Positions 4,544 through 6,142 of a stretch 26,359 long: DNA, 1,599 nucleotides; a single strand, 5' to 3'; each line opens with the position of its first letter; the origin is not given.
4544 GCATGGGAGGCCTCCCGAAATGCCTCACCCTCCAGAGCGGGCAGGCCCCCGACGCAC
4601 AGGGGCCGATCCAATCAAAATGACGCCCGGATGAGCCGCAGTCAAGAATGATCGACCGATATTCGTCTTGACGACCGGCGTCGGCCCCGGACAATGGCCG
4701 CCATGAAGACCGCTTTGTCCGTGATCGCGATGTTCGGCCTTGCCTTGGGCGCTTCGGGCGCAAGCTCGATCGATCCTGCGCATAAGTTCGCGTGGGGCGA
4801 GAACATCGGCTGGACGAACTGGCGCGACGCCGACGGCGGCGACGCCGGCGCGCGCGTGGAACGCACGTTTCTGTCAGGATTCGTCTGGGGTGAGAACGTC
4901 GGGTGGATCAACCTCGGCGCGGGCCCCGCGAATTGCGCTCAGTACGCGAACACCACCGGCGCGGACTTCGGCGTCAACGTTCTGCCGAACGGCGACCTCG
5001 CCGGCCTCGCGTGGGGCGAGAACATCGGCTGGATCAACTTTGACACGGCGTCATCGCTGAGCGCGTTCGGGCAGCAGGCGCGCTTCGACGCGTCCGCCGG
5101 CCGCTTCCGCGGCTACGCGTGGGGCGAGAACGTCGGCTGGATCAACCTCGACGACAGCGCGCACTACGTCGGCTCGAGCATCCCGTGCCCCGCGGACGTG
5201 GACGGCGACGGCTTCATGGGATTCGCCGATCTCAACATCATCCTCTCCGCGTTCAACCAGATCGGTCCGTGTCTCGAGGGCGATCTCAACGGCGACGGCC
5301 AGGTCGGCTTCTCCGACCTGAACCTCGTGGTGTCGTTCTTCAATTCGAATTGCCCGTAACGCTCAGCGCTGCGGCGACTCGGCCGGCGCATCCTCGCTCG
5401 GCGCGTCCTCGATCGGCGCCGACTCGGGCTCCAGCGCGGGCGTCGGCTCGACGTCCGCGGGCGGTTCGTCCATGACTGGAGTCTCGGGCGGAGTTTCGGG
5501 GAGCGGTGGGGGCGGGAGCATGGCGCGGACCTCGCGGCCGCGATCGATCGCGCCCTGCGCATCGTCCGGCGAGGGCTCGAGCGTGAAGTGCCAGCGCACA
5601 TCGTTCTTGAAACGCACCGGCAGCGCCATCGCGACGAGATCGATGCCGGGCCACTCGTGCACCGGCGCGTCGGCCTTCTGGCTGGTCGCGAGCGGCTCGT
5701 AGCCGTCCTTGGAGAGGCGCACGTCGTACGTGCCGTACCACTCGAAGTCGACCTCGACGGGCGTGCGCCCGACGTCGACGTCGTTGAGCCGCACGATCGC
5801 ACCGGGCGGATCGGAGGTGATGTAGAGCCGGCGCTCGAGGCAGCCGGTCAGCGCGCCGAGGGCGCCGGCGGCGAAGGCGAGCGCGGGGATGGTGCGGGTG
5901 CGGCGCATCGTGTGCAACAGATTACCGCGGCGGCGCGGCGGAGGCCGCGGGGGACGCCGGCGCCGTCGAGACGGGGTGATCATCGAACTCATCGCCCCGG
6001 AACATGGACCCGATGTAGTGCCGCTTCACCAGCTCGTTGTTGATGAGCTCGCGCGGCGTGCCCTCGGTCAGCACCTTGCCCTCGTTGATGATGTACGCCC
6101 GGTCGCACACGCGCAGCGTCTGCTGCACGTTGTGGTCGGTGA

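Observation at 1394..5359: Cluster of four secreted proteins sharing a Cys-bracketed dockerin-like module: three tandem paralogs plus a divergent repeat protein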

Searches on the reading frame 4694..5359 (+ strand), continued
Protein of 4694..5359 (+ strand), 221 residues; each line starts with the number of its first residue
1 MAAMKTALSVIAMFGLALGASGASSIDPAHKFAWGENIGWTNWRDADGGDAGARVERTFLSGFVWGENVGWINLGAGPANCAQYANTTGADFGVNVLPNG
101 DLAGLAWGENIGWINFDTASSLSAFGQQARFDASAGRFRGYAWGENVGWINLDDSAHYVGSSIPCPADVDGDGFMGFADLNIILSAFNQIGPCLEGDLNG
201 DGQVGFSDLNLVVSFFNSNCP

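Call 64: search_protein_families(library=ncbifam, proteins=[P0082, P0105, P0035, P0017], max_evalue=0.01)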
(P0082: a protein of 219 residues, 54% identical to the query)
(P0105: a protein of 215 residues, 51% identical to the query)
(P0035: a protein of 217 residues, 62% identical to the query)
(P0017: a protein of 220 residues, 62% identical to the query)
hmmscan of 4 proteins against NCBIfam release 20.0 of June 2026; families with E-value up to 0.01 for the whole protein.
P0082 (219 aa): 1 family
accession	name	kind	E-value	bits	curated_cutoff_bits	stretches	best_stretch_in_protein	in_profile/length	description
NF041540.1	dockerin_GC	domain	1.1e-15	57.8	29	1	166-219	1-67/67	GC-type dockerin domain-anchored protein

P0105 (215 aa): 1 family
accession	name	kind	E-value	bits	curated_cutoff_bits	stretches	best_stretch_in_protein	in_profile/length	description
NF041540.1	dockerin_GC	domain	2.7e-11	43.7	29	1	160-214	1-67/67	GC-type dockerin domain-anchored protein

P0035 (217 aa): 1 family
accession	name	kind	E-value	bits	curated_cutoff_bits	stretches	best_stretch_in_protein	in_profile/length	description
NF041540.1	dockerin_GC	domain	1.3e-14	54.4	29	1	164-217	1-67/67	GC-type dockerin domain-anchored protein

P0017 (220 aa): 1 family
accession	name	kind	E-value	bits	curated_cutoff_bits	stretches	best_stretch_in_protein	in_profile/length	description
NF041540.1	dockerin_GC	domain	0.00027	21.3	29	1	163-218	1-67/67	GC-type dockerin domain-anchored protein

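Call 70: find_related_loci(query=A3, collection=genome_contigs, flank=10000)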
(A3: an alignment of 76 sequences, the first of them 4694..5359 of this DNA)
Query A3 (221 aa) in genome_contigs; peptide patterns used: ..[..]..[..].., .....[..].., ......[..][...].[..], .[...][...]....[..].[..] (x = any residue, [..] = any of these).
599 stretches matched a pattern (row limit reached: there are more); 554 encode a relative of the query (tblastn E <= 1e-3); the best 80 are kept; 80 distinct loci.
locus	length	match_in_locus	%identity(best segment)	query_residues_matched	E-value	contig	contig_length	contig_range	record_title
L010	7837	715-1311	75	23-221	2e-100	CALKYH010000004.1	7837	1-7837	MAG TPA_asm: uncultured bacterium isolate SRR6227243_bin.7_CONCOCT_v1.1_MAG genome assembly, contig: ERZ795105.8472, who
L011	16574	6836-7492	62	4-221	2e-86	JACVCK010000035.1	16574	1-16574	MAG: Phycisphaerales bacterium isolate Desfum bin_11_GBBB05 NODE_250_length_16574_cov_3.364626, whole genome shotgun seq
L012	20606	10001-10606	62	20-220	1e-81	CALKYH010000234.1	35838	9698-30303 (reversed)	MAG TPA_asm: uncultured bacterium isolate SRR6227243_bin.7_CONCOCT_v1.1_MAG genome assembly, contig: ERZ795105.1181, who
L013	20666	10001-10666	57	3-220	7e-77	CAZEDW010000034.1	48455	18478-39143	MAG TPA_asm: uncultured Phycisphaeraceae bacterium isolate binchicken_co284_50 genome assembly, contig: NODE_1009_length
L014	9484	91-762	53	3-220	6e-64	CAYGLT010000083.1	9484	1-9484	MAG TPA_asm: uncultured Phycisphaeraceae bacterium isolate ERP116193_co1_229 genome assembly, contig: NODE_17851_length_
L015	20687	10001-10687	52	3-221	8e-64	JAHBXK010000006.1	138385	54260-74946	MAG: Phycisphaeraceae bacterium isolate ACE_PLA18 PLA18_6, whole genome shotgun sequence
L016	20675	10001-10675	53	1-220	1e-63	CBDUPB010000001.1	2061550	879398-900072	MAG TPA_asm: uncultured Phycisphaeraceae bacterium isolate SRR22808131_binner123_Refined_99 genome assembly, contig: ERZ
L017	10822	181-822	52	5-221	2e-63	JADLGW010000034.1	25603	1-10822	MAG: Phycisphaerales bacterium isolate SJ456 c_000000918613, whole genome shotgun sequence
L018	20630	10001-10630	52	4-220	1e-62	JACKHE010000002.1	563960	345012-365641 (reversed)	MAG: Phycisphaeraceae bacterium isolate HK-STAS-PLAN-10 HK-STAS-PLAN-10_2, whole genome shotgun sequence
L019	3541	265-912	54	1-220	2e-62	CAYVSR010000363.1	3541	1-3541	MAG TPA_asm: uncultured Phycisphaeraceae bacterium isolate SRP287051_co2_188 genome assembly, contig: NODE_36538_length_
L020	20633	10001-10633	56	5-217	3e-62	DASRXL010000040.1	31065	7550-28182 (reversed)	MAG TPA_asm: Phycisphaerales bacterium isolate SMAG_U12108 k141_312438, whole genome shotgun sequence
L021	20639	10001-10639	52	5-221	1e-61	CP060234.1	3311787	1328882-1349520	MAG: Phycisphaeraceae bacterium isolate HK-STAS-PLAN-6 chromosome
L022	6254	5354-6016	52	3-221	4e-61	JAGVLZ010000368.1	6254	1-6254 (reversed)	MAG: Phycisphaerales bacterium isolate SW_45 c_000000058807, whole genome shotgun sequence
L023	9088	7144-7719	54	24-220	2e-61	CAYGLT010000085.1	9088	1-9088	MAG TPA_asm: uncultured Phycisphaeraceae bacterium isolate ERP116193_co1_229 genome assembly, contig: NODE_18800_length_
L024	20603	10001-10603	55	23-220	7e-61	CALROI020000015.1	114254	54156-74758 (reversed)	MAG: Phycisphaera mikurensis NBRC 102666 isolate JJ-K1D7-64-2-mx-bin571 genome assembly, contig: JJ-K1D7-64-C32, whole g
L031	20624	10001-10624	51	4-220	9e-58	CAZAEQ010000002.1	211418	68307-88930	MAG TPA_asm: uncultured Phycisphaeraceae bacterium isolate SRP302447_co4_775 genome assembly, contig: NODE_204_length_21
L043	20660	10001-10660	48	3-220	3e-55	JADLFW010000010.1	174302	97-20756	MAG: Phycisphaerales bacterium isolate SJ401 c_000000367321, whole genome shotgun sequence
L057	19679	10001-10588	49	24-220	2e-52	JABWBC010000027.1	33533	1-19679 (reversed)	MAG: Phycisphaerales bacterium isolate MAG_20 scaffold_1129, whole genome shotgun sequence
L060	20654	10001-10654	48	3-220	1e-51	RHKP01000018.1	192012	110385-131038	MAG: Cyanobacteria bacterium CYA N2_1.scaffold_229, whole genome shotgun sequence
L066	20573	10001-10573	48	23-221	2e-50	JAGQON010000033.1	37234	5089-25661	MAG: Phycisphaerales bacterium isolate HKST-UBA15 NODE_33_length_37234_cov_14.162204, whole genome shotgun sequence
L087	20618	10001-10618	47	26-221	3e-47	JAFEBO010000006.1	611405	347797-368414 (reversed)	MAG: Planctomycetota bacterium isolate SZAS-2 LIN-736__6__length-611405, whole genome shotgun sequence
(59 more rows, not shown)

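Call 80: search_protein_families(library=ncbifam, proteins=[L005:8732-9949:+], max_evalue=0.1)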
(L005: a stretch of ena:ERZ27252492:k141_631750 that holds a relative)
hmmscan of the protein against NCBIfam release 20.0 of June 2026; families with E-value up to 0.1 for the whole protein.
L005:8732-9949:+ (405 aa): 1 family
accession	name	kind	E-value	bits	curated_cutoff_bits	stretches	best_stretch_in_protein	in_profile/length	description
TIGR03804.1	para_beta_helix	repeat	3.3e-06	26.7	19.45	1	330-370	1-43/44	parallel beta-helix repeat protein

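Call 87: search_protein_families(library=pfam, proteins=[L013:10949-12247:+, L013:12531-14066:+, L016:8114-9766:+, L024:14009-15988:+, L031:10896-12236:+, L043:10711-12225:+, L057:13786-15555:-, L060:3900-5240:-, L066:3341-4369:+, L087:10692-11867:+], max_evalue=0.001)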
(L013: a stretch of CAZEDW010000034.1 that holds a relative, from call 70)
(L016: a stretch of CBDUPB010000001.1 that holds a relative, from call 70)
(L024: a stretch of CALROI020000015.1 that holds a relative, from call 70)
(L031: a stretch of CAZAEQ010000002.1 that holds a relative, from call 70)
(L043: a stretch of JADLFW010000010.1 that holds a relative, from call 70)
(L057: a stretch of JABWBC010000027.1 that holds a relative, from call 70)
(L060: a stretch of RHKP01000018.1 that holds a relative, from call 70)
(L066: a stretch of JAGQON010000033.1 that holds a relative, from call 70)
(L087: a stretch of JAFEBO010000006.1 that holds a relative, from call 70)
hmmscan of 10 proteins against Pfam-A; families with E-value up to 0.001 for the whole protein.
L013:10949-12247:+ (432 aa): 1 family
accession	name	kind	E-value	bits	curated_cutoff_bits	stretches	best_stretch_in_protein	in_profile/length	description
PF00404.24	Dockerin_1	-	2e-06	28.4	22.9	1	378-424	2-52/57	Dockerin type I domain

L013:12531-14066:+ (511 aa): 2 families
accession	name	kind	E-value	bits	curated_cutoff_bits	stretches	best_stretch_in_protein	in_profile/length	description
PF13927.12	Ig_3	-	3.6e-05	24.6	30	1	372-436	2-75/78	Immunoglobulin domain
PF13895.12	Ig_2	-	0.00022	21.8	27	1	397-453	25-79/79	Immunoglobulin domain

L016:8114-9766:+ (550 aa): 0 families

L024:14009-15988:+ (659 aa): 2 families
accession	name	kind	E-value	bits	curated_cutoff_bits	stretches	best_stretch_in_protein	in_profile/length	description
PF05787.19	PhoX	-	2.4e-07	30.8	24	1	305-519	235-452/515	Alkaline phosphatase PhoX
PF01839.29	FG-GAP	-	0.00035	20.8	22.1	0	604-618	4-18/37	FG-GAP repeat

L031:10896-12236:+ (446 aa): 1 family
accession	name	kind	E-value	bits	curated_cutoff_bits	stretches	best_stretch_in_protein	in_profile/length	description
PF12768.13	Rax2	-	8.7e-06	25.7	28.8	0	51-87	34-68/254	Rax2 C-terminal beta propeller domain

L043:10711-12225:+ (504 aa): 2 families
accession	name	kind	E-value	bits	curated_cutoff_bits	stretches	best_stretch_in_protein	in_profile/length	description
PF13229.12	Beta_helix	-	1.1e-14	54.8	25.9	2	193-327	23-140/158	Right handed beta helix region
PF05048.19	NosD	-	3.1e-05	24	23.6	1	147-301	19-150/212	Periplasmic copper-binding protein (NosD)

L057:13786-15555:- (589 aa): 1 family
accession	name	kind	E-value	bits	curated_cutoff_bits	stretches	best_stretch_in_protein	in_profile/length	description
PF13229.12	Beta_helix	-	3.5e-13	49.9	25.9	2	278-413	11-138/158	Right handed beta helix region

L060:3900-5240:- (446 aa): 1 family
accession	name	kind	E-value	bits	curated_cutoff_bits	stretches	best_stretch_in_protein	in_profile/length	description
PF00404.24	Dockerin_1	-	1.9e-05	25.2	22.9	0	394-436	1-50/57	Dockerin type I domain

L066:3341-4369:+ (342 aa): 5 families
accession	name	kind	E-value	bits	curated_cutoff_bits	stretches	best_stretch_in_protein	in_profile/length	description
PF01421.25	Reprolysin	-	2e-18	67.5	20.8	1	84-275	3-193/200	Reprolysin (M12B) family zinc metalloprotease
PF13688.12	Reprolysin_5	-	2.8e-11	44.5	27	1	85-252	6-191/196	Metallo-peptidase family M12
PF13574.12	Reprolysin_2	-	1.7e-06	28.5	27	1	180-267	80-190/195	Metallo-peptidase family M12B Reprolysin-like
PF13583.11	Reprolysin_4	-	4.6e-06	26.9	22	1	171-269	91-195/203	Metallo-peptidase family M12B Reprolysin-like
PF13582.12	Reprolysin_3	-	1.1e-05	26.4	22.4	1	161-232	54-123/123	Metallo-peptidase family M12B Reprolysin-like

L087:10692-11867:+ (391 aa): 0 families

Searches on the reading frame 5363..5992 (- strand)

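Call 36: search_protein_families(library=pfam, proteins=[window:5363-5992:-], max_evalue=0.001)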
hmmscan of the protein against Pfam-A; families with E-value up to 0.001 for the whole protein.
window:5363-5992:- (209 aa): 1 family
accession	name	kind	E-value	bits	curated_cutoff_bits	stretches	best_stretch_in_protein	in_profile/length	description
PF08308.17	PEGA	-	1.7e-12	47.5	20.8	1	56-103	4-51/71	PEGA domain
